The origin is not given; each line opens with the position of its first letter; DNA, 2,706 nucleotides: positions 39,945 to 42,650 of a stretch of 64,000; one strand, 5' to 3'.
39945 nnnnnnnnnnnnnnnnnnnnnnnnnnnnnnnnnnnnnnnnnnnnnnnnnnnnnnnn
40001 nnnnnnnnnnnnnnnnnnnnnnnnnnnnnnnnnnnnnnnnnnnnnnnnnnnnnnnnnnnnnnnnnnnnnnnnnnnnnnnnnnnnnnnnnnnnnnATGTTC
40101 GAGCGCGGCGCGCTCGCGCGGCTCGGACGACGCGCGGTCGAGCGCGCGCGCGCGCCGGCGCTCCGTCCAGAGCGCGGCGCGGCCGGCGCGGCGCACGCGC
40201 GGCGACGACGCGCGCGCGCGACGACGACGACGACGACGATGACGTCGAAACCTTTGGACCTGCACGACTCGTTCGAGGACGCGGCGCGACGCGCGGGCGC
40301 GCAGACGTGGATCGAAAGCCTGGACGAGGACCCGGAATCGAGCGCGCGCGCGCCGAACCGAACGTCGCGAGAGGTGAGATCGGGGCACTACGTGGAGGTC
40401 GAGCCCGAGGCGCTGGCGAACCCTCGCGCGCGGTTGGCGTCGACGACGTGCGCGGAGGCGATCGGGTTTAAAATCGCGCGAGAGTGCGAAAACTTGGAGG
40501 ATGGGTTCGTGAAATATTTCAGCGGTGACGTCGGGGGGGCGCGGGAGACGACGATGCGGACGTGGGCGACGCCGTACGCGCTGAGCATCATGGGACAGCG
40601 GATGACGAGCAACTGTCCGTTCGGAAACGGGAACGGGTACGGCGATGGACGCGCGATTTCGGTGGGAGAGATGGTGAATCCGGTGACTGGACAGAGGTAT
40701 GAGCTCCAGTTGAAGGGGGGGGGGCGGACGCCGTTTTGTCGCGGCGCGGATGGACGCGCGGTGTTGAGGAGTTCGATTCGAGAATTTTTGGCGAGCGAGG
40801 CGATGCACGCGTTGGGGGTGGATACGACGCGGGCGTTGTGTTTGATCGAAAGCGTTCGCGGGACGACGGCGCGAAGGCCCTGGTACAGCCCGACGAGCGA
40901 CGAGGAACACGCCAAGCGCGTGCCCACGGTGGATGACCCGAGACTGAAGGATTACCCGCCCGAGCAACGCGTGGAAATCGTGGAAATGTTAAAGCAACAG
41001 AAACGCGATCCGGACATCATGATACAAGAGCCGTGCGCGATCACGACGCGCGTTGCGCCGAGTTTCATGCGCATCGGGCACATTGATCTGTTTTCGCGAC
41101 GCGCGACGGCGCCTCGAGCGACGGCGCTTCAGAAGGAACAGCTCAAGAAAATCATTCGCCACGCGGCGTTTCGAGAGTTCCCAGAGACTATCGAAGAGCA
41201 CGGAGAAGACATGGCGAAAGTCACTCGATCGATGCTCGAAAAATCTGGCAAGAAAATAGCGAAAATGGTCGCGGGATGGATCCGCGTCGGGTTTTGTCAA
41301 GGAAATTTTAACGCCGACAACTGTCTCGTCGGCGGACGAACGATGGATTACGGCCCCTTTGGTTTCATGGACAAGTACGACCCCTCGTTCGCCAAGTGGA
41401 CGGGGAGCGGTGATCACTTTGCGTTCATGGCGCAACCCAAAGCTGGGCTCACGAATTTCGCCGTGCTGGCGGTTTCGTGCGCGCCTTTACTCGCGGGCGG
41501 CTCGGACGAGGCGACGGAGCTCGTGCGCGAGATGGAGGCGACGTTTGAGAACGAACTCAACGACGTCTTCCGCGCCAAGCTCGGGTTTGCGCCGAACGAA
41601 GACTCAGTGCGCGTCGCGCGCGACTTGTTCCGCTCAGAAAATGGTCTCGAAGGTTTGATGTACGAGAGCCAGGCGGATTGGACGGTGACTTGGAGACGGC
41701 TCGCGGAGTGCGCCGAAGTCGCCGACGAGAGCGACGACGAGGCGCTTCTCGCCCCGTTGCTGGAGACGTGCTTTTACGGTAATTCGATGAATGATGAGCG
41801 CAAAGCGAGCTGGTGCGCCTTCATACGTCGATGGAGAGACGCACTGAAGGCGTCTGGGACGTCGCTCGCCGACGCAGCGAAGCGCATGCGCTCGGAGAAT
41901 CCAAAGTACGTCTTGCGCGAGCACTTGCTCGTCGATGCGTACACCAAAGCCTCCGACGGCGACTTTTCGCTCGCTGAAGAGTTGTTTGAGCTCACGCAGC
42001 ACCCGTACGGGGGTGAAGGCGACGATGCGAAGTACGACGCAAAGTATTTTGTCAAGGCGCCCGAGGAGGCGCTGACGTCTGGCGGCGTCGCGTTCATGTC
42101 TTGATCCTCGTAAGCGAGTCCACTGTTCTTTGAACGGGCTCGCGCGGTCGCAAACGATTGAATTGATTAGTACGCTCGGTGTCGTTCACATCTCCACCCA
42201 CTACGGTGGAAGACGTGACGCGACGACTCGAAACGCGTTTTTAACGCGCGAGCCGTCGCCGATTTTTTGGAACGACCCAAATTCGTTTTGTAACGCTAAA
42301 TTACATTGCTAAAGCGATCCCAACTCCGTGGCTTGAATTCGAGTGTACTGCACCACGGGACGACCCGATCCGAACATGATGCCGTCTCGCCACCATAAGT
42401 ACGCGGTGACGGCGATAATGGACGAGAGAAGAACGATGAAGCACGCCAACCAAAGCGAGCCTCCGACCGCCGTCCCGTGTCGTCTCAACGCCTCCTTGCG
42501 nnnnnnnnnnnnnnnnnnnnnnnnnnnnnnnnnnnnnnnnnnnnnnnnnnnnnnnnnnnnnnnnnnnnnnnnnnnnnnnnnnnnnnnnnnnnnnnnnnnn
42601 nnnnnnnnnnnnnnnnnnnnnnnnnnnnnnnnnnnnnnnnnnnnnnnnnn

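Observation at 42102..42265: SelO gene ends at an in-frame TGA followed by Ser-Ser-TAA and a SECIS-like hairpin: probable selenocysteine recoding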

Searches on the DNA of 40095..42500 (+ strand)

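Call 4: search_rna_families(source=window, start=42000, end=42500, threshold=evalue, max_evalue=10, show_alignments=6)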
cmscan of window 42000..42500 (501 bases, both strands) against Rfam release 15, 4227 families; matches with E-value up to 10: 5.
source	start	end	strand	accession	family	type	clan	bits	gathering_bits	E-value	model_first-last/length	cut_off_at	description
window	42396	42477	-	RF02873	AS-traI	Gene; antisense;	-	25.9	99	0.012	1-77/77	no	Antisense to traI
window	42186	42221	-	RF02843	RefA5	Gene; antisense;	-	20.6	91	0.1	33-68/68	no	Enterococcus sRNA A5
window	42252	42284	+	RF04360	psbT-asRNA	Gene; antisense;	-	20.3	48.5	0.16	1-38/38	no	Plastid psbT antisense RNA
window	42332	42367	+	RF01068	Guanidine-II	Cis-reg; riboswitch;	-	15.3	32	1.2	1-48/48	no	Guanidine-II riboswitch aptamer (mini-ykkC)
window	42062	42092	-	RF02873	AS-traI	Gene; antisense;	-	15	99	6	1-77/77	no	Antisense to traI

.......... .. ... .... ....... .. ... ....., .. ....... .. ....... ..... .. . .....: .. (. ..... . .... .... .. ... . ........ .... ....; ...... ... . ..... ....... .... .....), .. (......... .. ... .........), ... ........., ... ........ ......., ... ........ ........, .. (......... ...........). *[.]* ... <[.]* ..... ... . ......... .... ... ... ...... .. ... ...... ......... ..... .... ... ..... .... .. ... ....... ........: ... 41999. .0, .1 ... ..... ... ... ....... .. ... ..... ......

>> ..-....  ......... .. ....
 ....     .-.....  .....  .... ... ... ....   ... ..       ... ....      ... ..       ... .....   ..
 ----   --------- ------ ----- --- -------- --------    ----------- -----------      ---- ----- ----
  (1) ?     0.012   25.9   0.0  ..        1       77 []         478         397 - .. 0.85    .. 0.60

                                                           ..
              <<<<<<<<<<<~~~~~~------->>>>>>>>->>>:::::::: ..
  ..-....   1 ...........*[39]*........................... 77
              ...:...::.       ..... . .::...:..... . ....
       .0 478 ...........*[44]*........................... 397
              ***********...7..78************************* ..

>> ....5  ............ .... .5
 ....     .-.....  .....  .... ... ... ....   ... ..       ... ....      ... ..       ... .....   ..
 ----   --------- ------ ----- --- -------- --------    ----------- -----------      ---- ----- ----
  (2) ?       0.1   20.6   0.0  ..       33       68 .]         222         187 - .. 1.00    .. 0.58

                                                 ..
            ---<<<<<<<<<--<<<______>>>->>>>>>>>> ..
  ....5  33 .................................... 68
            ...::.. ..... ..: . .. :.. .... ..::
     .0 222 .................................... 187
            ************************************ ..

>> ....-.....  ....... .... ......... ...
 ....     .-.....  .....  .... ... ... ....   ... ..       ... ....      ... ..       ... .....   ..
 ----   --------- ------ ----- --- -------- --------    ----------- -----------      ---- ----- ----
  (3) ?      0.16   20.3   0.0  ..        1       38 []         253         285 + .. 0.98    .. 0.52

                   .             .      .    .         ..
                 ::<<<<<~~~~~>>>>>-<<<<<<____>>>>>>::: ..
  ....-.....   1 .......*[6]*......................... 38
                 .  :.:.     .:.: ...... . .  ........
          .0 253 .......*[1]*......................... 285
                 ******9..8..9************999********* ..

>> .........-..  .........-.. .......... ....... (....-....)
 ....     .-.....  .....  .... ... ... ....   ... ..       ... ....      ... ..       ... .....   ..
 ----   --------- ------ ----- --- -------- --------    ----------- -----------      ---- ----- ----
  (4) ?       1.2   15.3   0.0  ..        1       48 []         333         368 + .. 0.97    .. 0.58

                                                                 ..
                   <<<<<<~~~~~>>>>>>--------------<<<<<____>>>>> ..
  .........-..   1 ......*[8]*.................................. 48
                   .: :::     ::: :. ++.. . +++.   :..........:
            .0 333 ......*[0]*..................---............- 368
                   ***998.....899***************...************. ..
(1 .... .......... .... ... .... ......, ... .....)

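Call 46: build_rna_model(alignment_id=A3, structure=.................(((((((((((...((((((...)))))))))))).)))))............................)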
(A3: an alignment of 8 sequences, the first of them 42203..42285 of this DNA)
Model R1 built from alignment A3 (8 sequences, 86 columns); structure: as given.
model positions 82; base pairs 17; branch points 0; effective number of sequences 2.64; information 0.691 bits per position. Calibrated on 0.2 Mb of random sequence (short: E-values are rough).
structure used (alignment columns):
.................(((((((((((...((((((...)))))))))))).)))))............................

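Call 47: search_with_rna_model(model_id=R1, source=window, max_evalue=10, show_alignments=6)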
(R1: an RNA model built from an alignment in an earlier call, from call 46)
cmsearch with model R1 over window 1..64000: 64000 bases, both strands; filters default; matches with E-value up to 10: 41.
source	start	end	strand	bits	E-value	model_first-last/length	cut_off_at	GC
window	42203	42286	+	85.5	1.7e-16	1-82/82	no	0.55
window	42220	42259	-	20.5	0.013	18-56/82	no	0.62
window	47667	47737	-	17.1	0.069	1-82/82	no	0.75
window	43703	43783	-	17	0.074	1-82/82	no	0.79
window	1912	1952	-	16.8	0.082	18-58/82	no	0.73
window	1887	1976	+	15.2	0.18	1-82/82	no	0.72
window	24892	24950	+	14.9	0.21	1-82/82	no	0.56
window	7110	7148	+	13.6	0.39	18-58/82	no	0.74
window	15047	15103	-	13.3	0.45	18-58/82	no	0.63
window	7108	7146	-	13.2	0.49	18-58/82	no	0.74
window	15899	15941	+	13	0.52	18-57/82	no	0.81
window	15031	15128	+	12.6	0.63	1-82/82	no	0.67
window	844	878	+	12.5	0.66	1-82/82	no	0.54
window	6366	6408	-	12.4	0.7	18-59/82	no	0.74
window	34759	34817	-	12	0.85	1-82/82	no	0.58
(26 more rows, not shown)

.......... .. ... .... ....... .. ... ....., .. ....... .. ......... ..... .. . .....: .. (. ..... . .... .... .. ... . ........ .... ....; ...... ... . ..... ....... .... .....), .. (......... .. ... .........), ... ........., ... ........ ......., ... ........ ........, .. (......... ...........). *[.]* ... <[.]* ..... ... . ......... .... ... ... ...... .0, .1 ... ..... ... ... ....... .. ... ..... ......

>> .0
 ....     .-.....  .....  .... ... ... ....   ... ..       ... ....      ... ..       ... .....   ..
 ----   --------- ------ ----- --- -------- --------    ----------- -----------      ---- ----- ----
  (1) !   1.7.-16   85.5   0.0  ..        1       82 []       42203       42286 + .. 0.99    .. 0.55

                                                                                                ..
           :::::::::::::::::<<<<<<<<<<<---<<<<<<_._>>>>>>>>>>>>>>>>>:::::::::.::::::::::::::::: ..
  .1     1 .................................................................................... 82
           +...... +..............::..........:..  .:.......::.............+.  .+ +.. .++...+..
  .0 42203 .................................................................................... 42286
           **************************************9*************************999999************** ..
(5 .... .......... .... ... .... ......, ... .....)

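Call 48: search_with_rna_model(model_id=R1, sources=[L014, L032, L033, L034, L035, L036, L038, L039, L040, L041, L042, L043, L044, L045, L046, L049, L051, L052, L053, L054, L055, L056, L057, L059, L060, L062, L063, L064, L065, L066, L067, L068, L069, L070, L071, L073, L074, L075, L077, L078, L081, L082, L083, L084, L085, L086, L087, L088, L089, L090, L091, L092, L093, L094], max_evalue=10, show_alignments=4)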
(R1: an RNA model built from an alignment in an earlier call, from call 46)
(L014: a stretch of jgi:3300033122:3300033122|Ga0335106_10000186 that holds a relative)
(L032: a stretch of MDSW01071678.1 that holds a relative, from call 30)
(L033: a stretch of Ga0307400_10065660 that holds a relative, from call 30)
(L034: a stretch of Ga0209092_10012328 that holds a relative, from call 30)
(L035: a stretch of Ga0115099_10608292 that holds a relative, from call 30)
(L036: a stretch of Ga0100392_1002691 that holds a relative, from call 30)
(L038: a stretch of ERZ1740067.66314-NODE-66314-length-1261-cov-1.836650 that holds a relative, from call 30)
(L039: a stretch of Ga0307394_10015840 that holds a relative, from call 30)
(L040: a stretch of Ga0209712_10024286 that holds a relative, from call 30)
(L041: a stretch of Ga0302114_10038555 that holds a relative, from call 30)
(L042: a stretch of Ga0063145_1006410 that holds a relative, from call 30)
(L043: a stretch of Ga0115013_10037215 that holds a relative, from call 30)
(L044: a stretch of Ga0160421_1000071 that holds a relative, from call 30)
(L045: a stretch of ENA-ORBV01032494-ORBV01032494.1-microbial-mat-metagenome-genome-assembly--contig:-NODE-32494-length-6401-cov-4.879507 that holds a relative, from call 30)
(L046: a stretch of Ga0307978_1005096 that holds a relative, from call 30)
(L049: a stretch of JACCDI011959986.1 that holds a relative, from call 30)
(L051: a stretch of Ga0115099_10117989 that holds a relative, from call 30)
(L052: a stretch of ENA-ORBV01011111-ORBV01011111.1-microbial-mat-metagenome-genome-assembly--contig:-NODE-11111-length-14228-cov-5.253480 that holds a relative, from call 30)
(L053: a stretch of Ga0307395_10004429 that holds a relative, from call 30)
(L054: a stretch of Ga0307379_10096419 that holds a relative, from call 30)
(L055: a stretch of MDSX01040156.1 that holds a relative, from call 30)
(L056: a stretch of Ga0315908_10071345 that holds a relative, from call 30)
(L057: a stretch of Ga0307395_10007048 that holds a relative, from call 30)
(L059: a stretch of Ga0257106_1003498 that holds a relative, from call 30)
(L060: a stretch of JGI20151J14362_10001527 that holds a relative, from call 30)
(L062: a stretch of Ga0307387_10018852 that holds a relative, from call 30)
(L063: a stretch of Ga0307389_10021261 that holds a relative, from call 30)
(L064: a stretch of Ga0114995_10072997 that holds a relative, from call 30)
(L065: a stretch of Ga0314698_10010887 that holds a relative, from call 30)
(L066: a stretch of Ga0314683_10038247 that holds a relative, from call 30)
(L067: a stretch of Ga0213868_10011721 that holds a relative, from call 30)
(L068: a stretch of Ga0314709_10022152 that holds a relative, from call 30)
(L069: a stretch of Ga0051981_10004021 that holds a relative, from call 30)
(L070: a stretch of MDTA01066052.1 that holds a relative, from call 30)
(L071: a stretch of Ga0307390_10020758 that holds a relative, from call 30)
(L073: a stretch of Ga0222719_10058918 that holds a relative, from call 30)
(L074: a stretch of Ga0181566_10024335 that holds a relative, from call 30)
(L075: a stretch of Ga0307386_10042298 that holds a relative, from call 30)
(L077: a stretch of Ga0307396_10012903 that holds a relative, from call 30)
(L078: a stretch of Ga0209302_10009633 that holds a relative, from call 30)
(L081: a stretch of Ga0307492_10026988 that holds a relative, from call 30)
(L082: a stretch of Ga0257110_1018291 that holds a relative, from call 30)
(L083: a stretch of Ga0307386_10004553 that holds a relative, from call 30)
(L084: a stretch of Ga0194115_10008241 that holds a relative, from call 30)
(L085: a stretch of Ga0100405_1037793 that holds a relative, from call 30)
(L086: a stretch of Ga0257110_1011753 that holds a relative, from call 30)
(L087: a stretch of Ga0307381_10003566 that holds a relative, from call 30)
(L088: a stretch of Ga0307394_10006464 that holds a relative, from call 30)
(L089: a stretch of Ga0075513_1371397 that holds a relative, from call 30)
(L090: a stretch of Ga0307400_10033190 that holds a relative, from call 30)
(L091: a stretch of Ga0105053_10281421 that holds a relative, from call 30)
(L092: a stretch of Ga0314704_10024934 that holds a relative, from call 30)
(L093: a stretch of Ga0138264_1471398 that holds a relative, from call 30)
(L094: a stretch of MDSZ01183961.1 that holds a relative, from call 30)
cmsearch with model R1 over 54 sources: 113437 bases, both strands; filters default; matches with E-value up to 10: 12.
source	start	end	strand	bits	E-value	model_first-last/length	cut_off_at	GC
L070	1553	1638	+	22.8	0.0076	1-82/82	no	0.65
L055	559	643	+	22.5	0.0086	1-82/82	no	0.66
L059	1550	1634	+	22.5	0.0086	1-82/82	no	0.66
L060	1550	1634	+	22.5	0.0086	1-82/82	no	0.66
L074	1555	1637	+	21.2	0.017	1-82/82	no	0.66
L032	1657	1749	+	18.2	0.073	1-82/82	no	0.66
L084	2051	2108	+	15.3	0.3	1-82/82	no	0.45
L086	1498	1532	+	12.4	1.3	18-59/82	no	0.86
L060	2365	2444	-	11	2.5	1-82/82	no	0.66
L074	530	586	+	10.7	2.9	1-82/82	no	0.7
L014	2465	2547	-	10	4.1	1-82/82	no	0.69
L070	530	586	+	9.8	4.6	1-82/82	no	0.74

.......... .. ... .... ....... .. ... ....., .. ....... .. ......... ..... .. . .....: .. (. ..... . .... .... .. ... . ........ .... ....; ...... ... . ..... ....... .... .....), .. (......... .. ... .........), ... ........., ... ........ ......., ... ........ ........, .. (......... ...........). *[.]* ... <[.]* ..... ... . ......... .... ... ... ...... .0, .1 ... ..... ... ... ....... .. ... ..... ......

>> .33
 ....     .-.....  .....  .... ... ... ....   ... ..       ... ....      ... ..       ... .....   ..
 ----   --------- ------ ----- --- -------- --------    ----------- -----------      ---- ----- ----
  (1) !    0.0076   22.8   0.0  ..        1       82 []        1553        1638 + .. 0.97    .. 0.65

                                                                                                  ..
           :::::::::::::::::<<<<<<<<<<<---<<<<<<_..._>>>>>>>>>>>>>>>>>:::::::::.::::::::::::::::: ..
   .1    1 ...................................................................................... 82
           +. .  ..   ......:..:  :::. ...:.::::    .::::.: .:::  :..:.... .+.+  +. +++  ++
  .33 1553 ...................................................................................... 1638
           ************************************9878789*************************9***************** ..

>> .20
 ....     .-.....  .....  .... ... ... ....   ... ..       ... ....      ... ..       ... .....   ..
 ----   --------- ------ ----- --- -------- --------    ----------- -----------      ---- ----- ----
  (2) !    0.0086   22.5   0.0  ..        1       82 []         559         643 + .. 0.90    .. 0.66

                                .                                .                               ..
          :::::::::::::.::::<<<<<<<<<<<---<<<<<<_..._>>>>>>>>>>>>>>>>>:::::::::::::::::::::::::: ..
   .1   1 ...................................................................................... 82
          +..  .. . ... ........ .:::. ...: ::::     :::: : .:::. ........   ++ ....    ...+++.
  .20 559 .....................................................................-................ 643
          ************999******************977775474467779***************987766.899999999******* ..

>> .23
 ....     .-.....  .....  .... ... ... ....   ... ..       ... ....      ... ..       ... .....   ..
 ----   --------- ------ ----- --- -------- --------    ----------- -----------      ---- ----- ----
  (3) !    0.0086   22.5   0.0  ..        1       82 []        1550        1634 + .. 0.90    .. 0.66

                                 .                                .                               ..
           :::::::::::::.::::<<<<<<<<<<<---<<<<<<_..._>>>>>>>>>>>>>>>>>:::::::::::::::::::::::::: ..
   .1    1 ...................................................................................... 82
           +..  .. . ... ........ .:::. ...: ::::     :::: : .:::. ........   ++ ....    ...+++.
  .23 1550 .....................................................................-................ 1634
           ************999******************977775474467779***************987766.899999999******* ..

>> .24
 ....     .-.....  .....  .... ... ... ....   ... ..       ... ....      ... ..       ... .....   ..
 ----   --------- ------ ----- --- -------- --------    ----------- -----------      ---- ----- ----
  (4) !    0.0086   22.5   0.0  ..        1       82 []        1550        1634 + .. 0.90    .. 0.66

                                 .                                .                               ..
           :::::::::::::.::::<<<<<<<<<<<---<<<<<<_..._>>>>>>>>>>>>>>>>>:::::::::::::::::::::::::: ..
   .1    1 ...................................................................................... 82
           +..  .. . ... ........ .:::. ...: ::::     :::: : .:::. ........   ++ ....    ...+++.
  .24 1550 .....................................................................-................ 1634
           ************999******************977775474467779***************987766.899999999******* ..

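Call 56: search_rna_families(sources=[L007, L008, L009, L011, L012, L013, L014, L032, L034, L036, L040, L043, L044, L046, L052, L059, L067, L069, L070, L078], threshold=gathering, show_alignments=3)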
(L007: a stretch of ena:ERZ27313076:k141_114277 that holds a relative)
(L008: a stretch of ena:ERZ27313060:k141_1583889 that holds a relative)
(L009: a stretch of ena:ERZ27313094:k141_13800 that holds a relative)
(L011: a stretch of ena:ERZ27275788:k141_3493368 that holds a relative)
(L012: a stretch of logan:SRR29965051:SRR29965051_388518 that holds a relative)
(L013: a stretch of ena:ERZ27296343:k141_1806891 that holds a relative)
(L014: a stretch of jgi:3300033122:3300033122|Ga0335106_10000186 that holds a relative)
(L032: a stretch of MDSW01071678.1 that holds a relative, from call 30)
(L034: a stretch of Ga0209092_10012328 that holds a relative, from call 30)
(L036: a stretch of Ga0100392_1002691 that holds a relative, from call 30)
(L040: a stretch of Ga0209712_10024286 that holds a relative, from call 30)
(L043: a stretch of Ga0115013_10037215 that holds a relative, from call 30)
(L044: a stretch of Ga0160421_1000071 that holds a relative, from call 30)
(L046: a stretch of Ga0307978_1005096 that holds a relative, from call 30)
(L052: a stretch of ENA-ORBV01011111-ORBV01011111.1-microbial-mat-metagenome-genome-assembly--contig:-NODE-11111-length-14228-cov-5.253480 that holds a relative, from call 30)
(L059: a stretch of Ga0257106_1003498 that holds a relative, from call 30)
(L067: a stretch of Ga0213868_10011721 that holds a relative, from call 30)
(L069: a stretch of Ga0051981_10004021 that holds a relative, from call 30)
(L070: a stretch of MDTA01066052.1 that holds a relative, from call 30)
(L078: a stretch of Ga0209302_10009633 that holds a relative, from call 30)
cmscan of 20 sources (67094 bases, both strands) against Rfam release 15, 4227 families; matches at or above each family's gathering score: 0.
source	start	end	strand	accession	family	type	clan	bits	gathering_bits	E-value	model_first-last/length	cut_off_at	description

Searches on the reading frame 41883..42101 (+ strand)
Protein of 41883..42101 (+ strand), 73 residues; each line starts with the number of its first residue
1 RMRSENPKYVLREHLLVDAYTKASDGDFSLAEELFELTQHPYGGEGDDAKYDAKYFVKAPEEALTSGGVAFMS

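Call 30: find_related_loci(query=A2, collection=metagenome_contigs, flank=1200)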
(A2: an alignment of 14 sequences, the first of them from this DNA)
Query A2 (73 aa) in metagenome_contigs; peptide patterns used: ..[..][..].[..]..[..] (x = any residue, [..] = any of these).
143 stretches matched a pattern; 132 encode a relative of the query (tblastn E <= 1e-3); the best 80 are kept; 80 distinct loci.
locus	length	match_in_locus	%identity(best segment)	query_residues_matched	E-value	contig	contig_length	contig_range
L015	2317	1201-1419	100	1-73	6e-47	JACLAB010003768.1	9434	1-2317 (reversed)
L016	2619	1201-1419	100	1-73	6e-47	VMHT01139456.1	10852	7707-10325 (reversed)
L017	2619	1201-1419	100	1-73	6e-47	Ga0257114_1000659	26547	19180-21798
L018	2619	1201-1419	99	1-73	3e-46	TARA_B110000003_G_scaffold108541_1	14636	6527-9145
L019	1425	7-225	99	1-73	3e-46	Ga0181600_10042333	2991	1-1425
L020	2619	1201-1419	74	1-73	2e-34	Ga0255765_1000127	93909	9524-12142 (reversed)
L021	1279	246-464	75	1-72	1e-35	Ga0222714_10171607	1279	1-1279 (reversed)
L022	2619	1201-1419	75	1-73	8e-35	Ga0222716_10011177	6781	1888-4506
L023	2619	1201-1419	74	1-73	2e-34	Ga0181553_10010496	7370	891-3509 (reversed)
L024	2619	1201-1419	74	1-73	2e-34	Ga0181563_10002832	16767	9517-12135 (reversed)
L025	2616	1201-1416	74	1-72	4e-34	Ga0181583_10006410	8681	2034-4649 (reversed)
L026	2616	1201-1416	74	1-72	4e-34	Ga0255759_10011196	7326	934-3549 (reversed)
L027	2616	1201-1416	74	1-72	4e-34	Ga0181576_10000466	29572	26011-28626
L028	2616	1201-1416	74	1-72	4e-34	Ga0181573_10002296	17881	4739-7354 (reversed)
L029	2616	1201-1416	74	1-72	4e-34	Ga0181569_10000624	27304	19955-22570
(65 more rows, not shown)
